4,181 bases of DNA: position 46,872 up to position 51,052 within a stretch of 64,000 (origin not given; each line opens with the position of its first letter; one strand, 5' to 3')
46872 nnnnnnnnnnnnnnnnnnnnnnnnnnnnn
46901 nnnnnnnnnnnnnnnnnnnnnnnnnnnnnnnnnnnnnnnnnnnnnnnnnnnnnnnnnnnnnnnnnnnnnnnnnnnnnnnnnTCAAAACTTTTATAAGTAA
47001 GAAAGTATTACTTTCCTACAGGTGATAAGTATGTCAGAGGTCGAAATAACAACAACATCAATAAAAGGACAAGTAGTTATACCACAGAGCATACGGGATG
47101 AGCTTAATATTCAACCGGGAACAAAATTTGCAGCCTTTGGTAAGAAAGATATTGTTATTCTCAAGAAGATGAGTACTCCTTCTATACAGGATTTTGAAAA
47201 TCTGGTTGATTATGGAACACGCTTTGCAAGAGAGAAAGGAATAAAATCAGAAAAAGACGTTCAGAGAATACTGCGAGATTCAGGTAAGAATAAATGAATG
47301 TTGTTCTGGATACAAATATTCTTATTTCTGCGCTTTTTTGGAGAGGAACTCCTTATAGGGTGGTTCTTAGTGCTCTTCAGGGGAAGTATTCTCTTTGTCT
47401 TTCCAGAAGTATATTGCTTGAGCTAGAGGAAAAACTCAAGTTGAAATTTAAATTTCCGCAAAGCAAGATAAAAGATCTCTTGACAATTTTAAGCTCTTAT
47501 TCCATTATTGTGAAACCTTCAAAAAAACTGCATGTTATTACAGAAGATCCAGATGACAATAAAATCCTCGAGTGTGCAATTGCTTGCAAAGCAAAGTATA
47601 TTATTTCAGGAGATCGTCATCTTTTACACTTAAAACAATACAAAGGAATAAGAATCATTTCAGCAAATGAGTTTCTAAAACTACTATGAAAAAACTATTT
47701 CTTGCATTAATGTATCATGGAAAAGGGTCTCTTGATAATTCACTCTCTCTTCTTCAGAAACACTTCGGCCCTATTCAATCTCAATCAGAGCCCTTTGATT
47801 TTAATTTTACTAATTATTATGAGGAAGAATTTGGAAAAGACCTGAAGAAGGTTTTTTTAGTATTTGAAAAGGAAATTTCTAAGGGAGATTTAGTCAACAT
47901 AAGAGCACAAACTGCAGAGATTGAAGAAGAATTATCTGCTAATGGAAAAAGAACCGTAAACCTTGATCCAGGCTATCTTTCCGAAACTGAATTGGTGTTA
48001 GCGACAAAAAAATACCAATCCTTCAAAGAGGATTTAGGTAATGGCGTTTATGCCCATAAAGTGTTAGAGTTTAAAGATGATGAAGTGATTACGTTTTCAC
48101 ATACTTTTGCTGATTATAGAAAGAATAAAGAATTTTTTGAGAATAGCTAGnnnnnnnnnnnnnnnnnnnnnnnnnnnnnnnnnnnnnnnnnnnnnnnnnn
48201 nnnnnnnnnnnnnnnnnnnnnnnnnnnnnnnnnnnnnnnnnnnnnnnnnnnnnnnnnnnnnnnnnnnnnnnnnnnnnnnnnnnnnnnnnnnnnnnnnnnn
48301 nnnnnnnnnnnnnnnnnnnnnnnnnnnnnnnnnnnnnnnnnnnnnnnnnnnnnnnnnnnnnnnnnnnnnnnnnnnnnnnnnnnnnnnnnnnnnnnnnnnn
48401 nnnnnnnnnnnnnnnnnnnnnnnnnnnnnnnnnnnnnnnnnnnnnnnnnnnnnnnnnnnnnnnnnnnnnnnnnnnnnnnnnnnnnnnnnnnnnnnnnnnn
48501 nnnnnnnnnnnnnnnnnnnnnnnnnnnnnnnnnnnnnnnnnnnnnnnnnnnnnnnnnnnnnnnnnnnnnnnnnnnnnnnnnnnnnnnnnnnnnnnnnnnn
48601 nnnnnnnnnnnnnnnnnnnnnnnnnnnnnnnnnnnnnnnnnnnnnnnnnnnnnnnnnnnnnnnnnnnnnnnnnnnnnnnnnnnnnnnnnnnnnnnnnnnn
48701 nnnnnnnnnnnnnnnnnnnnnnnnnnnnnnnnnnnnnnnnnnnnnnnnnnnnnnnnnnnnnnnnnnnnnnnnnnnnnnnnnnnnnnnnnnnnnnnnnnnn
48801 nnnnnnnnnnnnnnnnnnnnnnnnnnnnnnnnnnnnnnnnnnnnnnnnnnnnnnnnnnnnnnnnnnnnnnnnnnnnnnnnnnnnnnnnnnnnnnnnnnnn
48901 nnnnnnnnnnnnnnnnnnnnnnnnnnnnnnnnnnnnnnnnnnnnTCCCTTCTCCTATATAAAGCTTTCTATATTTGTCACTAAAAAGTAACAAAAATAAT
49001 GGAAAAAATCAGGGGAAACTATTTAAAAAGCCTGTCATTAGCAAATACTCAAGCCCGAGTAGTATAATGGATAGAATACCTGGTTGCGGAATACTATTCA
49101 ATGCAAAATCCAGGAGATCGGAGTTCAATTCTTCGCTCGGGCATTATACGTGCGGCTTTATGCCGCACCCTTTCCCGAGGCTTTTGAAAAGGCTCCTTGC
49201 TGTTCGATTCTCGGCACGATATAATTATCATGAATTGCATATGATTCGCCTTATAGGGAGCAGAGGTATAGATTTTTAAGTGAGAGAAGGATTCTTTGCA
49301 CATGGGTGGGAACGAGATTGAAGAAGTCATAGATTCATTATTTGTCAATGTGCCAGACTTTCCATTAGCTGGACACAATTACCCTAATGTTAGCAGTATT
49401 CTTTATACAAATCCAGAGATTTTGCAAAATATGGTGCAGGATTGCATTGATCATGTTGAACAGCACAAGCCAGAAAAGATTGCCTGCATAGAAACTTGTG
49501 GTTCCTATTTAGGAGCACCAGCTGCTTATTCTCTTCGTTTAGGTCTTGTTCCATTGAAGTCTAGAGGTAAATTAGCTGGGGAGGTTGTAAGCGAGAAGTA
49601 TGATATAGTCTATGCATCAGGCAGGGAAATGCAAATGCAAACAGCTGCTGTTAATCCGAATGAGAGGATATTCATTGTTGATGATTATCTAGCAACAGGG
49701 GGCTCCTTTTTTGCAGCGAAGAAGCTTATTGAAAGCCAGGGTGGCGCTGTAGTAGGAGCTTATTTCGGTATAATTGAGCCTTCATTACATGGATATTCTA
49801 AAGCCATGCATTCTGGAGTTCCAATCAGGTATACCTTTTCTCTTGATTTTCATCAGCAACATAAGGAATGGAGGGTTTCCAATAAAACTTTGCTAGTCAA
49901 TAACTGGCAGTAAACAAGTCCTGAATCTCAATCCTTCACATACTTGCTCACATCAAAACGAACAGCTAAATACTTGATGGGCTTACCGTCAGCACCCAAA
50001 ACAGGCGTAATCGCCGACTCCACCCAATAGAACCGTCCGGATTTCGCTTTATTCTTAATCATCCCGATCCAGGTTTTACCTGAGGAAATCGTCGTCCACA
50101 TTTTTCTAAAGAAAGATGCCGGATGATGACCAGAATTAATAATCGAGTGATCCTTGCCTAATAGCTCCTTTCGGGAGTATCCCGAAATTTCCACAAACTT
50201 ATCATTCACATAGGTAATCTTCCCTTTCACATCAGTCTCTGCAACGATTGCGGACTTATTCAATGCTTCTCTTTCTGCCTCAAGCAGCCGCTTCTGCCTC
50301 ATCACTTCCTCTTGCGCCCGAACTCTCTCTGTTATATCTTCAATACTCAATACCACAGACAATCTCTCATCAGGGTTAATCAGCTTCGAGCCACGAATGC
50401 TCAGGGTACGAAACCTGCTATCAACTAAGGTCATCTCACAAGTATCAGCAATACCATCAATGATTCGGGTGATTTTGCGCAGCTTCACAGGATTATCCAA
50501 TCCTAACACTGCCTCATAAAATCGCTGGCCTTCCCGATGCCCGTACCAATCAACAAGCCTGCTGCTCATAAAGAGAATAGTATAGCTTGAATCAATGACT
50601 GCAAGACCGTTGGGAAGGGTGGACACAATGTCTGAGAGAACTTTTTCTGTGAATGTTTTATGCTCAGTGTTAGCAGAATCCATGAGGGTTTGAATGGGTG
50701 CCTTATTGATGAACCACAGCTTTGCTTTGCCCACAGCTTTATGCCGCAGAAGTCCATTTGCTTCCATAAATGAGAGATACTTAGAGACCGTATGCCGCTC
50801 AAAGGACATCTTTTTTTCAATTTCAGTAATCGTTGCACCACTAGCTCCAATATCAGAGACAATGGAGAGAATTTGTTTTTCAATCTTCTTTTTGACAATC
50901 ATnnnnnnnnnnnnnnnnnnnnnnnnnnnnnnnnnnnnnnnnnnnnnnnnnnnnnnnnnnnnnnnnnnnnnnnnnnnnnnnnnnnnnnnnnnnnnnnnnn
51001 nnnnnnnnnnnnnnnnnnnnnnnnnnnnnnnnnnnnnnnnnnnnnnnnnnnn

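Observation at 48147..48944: GGDEF-like (AGDEF) nucleotide-cyclase-fold protein in an archaeal genome, adjacent to a TA operon and a tRNA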

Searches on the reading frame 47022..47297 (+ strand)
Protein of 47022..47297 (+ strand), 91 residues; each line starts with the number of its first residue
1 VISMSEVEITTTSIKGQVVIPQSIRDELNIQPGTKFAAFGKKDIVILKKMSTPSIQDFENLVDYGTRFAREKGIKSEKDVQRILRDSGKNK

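Call 4: search_protein_families(library=pfam, proteins=[window:47022-47297:+], max_evalue=1)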
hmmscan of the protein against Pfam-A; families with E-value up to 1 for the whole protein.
window:47022-47297:+ (91 aa): 2 families
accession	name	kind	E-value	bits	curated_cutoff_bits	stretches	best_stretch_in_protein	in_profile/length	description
PF04014.23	MazE_antitoxin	-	2.4e-05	24.6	24.7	1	15-51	7-45/48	Antidote-toxin recognition MazE, bacterial antitoxin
PF06342.18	DUF1057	-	0.085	12.3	21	1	26-84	206-259/297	Alpha/beta hydrolase of unknown function (DUF1057)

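Call 78: search_protein_families(library=padloc, max_evalue=0.01, proteins=[window:47022-47297:+])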
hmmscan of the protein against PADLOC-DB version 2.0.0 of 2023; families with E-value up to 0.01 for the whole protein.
window:47022-47297:+ (91 aa): 0 families

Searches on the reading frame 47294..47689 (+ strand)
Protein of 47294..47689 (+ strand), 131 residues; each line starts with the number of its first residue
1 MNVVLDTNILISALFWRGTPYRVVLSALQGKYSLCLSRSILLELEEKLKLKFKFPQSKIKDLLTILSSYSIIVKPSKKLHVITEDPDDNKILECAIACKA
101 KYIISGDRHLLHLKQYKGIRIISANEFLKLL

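Call 4: search_protein_families(library=pfam, proteins=[window:47294-47689:+], max_evalue=1)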
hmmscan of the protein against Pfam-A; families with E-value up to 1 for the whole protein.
window:47294-47689:+ (131 aa): 4 families
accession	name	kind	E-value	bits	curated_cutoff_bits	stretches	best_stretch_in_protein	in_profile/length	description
PF13470.12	PIN_3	-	5.6e-21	76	27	1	3-109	2-115/115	PIN domain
PF01850.27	PIN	-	3.1e-05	25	23.6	1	3-112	1-116/120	PIN domain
PF10130.15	PIN_2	-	0.00018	22.2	22.4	1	4-111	1-116/133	PIN domain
PF13638.12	PIN_4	-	0.0035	18.1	21.9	1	3-107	1-114/132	PIN domain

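Call 78: search_protein_families(library=padloc, max_evalue=0.01, proteins=[window:47294-47689:+])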
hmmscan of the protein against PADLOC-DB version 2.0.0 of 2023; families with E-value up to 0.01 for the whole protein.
window:47294-47689:+ (131 aa): 1 family
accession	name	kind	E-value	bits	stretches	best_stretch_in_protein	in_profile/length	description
PDLC04422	PDC-M11A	-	0.0093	12.9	0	1-119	1-126/501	-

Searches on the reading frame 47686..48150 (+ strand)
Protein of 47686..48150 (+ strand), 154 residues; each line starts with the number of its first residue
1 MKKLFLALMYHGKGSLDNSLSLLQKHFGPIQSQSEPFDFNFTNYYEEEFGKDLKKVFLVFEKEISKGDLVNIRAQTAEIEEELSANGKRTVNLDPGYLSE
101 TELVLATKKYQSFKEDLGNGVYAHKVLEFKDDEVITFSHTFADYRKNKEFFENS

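Call 4: search_protein_families(library=pfam, proteins=[window:47686-48150:+], max_evalue=1)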
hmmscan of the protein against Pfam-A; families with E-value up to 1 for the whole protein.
window:47686-48150:+ (154 aa): 3 families
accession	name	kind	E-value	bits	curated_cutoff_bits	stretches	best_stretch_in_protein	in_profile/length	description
PF14385.11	DUF4416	-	4.9e-41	140.8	27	1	3-150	4-154/162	Domain of unknown function (DUF4416)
PF20791.3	Acyl-ACP_TE_C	-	0.037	14.7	21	1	52-88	47-83/101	Acyl-ACP thioesterase C-terminal domain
PF10957.13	Spore_Cse60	-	0.12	12.9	20.7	1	45-81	7-43/60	Sporulation protein Cse60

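Call 5: search_protein_families(library=ncbifam, proteins=[window:47686-48150:+], max_evalue=1)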
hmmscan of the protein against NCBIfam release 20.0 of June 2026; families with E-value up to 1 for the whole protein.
window:47686-48150:+ (154 aa): 0 families

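Call 78: search_protein_families(library=padloc, max_evalue=0.01, proteins=[window:47686-48150:+])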
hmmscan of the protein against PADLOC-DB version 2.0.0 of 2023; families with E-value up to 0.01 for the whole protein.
window:47686-48150:+ (154 aa): 0 families

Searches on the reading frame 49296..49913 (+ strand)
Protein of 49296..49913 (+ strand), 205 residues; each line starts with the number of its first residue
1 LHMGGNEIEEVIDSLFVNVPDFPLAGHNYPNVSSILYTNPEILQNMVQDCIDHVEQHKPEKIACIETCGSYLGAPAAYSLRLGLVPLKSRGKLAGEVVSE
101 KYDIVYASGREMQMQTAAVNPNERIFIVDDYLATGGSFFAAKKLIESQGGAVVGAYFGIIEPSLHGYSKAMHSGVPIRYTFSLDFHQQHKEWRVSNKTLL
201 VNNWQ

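Call 4: search_protein_families(library=pfam, proteins=[window:49296-49913:+], max_evalue=1)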
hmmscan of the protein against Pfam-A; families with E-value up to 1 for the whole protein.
window:49296-49913:+ (205 aa): 2 families
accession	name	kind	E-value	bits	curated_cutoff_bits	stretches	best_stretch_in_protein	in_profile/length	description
PF00156.33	Pribosyltran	-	5.9e-07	29.4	26.3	1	38-156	7-121/158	Phosphoribosyl transferase domain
PF21469.2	BH1974-like_central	-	0.0033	18.1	27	1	128-184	10-61/74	BH1974-like, central domain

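Call 78: search_protein_families(library=padloc, max_evalue=0.01, proteins=[window:49296-49913:+])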
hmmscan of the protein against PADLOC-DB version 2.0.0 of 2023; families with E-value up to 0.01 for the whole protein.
window:49296-49913:+ (205 aa): 1 family
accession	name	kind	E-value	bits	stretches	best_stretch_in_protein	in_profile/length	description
PDLC03962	ShosT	-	1.7e-06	26.1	1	113-153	152-203/237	-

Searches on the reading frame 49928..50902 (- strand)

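Call 4: search_protein_families(library=pfam, proteins=[window:49928-50902:-], max_evalue=1)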
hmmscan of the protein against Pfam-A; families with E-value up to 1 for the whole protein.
window:49928-50902:- (324 aa): 16 families
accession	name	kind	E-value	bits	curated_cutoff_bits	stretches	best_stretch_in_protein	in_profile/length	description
PF00989.32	PAS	-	1.4e-14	54.5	22.6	1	220-313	14-108/113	PAS fold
PF13426.13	PAS_9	-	8.9e-14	52.1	27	1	220-319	4-102/103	PAS domain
PF08447.18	PAS_3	-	1e-12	48.6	25.6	1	230-314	2-88/89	PAS fold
PF08448.16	PAS_4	-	2.1e-11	44.5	23.1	2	218-318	6-105/110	PAS fold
PF13188.13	PAS_8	-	1.1e-07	32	21.8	2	220-254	14-46/65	PAS domain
PF21248.3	SoFic-like_C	-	0.00019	22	27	1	25-66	33-73/76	Protein adenylyltransferase SoFic-like, C-terminal domain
PF14947.12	HTH_45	-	0.0015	18.9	25.5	1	7-55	7-52/77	Winged helix-turn-helix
PF12802.13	MarR_2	-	0.0018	18.9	27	1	10-57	9-55/61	MarR family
PF18095.7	PAS_12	-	0.0022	18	22.6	1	196-260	37-100/153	UPF0242 C-terminal PAS-like domain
PF24657.1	DUF7646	-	0.015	15.7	27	1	7-46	15-54/85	Domain of unknown function (DUF7646)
PF03965.22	Penicillinase_R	-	0.024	15.4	22.6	1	7-90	4-89/115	Penicillinase repressor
PF10459.15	Peptidase_S46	-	0.067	12.3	22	1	174-219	95-140/698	Peptidase S46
PF12860.13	PAS_7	-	0.11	13.1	27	0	179-198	96-115/115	PAS fold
PF24990.1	PAS_13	-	0.13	13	27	1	227-255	10-38/143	ERT1/acuK family PAS domain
PF11427.14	HTH_Tnp_Tc3_1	-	0.14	12.4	21.1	1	20-43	18-41/50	Tc3 transposase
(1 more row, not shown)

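Call 78: search_protein_families(library=padloc, max_evalue=0.01, proteins=[window:49928-50902:-])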
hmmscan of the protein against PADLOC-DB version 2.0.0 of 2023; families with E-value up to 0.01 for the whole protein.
window:49928-50902:- (324 aa): 5 families
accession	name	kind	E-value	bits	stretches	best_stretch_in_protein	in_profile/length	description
PDLC01438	Csa3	-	1.4e-05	23.3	1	10-87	152-223/305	"CAS-I,CAS-II,CAS-III,CAS-IV,CAS-V,CAS-VI; associated_signaling"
PDLC01044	Csa3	-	0.00047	18.1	1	3-54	130-180/194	Type I-A associated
PDLC01860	CARF3--CARF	-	0.0017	16.5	1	6-63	143-198/210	-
PDLC01859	CARF3--CARF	-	0.0017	16.1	1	6-62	150-208/213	-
PDLC01848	CARF3--CARF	-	0.0053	14.4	0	5-56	133-183/197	-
